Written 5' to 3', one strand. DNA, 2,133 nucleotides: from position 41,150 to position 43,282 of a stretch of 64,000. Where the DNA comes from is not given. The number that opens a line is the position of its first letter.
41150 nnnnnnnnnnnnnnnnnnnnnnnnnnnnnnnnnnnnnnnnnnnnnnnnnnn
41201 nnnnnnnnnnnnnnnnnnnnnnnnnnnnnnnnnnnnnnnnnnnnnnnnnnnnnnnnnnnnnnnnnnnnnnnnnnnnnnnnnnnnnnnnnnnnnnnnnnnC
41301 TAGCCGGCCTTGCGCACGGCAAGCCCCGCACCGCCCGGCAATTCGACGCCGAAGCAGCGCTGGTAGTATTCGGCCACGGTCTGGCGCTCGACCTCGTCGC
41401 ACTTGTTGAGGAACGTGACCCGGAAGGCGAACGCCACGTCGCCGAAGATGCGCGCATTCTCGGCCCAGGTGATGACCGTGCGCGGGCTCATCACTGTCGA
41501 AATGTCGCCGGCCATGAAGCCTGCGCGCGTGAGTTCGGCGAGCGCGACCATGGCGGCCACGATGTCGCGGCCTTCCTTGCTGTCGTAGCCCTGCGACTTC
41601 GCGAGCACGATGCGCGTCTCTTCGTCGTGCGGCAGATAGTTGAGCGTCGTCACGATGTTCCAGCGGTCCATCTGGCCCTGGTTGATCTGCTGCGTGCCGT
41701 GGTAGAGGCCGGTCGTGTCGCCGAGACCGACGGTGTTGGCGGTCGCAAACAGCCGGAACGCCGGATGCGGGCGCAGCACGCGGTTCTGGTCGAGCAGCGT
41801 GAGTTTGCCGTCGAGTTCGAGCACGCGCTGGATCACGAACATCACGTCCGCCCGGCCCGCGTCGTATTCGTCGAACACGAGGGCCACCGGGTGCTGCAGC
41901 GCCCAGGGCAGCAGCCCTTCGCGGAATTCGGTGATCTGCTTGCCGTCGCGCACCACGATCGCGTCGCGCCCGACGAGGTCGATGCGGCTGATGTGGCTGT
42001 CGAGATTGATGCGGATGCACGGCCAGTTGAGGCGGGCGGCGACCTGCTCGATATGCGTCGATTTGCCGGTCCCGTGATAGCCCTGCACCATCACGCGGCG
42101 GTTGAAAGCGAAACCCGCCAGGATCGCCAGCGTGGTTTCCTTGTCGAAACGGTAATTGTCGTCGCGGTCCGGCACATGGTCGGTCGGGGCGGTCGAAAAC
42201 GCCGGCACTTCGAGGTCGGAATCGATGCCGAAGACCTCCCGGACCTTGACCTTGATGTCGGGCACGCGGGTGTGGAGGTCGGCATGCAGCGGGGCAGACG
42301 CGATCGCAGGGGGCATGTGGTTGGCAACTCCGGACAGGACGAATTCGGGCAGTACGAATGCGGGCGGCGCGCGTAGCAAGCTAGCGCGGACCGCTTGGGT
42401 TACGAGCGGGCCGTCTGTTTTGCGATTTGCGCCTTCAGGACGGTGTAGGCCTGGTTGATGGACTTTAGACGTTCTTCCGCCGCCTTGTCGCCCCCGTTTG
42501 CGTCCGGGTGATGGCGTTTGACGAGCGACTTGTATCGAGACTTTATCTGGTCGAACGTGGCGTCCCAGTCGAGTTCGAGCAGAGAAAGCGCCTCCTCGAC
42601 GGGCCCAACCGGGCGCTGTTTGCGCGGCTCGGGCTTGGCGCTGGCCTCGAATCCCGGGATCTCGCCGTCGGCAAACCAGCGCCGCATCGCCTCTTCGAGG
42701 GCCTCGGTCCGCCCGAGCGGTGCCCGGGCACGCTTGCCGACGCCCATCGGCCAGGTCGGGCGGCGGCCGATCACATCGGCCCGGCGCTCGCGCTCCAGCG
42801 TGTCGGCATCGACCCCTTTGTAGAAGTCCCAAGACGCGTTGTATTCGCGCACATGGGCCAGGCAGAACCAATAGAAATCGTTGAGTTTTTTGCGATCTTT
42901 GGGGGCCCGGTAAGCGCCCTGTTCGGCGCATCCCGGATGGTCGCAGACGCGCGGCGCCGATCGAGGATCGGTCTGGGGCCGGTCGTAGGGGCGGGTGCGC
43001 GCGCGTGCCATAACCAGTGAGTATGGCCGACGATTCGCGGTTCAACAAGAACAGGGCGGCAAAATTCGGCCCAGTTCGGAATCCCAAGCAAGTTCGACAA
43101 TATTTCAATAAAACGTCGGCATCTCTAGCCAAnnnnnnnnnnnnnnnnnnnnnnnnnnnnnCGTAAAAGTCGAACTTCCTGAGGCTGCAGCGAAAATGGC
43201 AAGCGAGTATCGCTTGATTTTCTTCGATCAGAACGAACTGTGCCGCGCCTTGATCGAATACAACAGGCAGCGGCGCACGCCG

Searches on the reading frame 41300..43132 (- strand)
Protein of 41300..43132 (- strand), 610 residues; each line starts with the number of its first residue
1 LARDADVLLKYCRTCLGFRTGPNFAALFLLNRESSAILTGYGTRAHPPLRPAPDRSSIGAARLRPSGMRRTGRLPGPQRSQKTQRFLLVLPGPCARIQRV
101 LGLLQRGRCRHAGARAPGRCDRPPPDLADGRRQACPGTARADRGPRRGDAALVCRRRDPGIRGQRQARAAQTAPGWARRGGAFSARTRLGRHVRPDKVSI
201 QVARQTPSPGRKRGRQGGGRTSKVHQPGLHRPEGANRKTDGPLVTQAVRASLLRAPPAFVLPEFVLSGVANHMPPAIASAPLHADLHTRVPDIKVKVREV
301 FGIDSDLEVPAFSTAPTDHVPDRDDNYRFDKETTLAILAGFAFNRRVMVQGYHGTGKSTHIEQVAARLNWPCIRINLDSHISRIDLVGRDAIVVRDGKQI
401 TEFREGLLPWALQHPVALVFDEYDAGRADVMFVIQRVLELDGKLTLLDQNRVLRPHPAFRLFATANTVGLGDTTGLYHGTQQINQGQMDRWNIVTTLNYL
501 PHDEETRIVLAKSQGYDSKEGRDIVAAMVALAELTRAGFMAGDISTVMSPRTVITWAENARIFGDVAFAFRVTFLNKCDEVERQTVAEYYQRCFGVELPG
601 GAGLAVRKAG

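Call 7: search_protein_families(library=pfam, proteins=[window:41300-43132:-], max_evalue=0.001)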
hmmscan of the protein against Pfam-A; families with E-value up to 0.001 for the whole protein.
window:41300-43132:- (610 aa): 2 families
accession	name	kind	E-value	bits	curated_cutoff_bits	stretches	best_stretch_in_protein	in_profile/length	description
PF12556.13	CobS_N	-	7.4e-15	54.8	22.2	1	289-320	4-34/34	Cobaltochelatase CobS subunit N terminal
PF07728.20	AAA_5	-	1.5e-09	38.5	22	1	347-471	2-126/139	AAA domain (dynein-related subfamily)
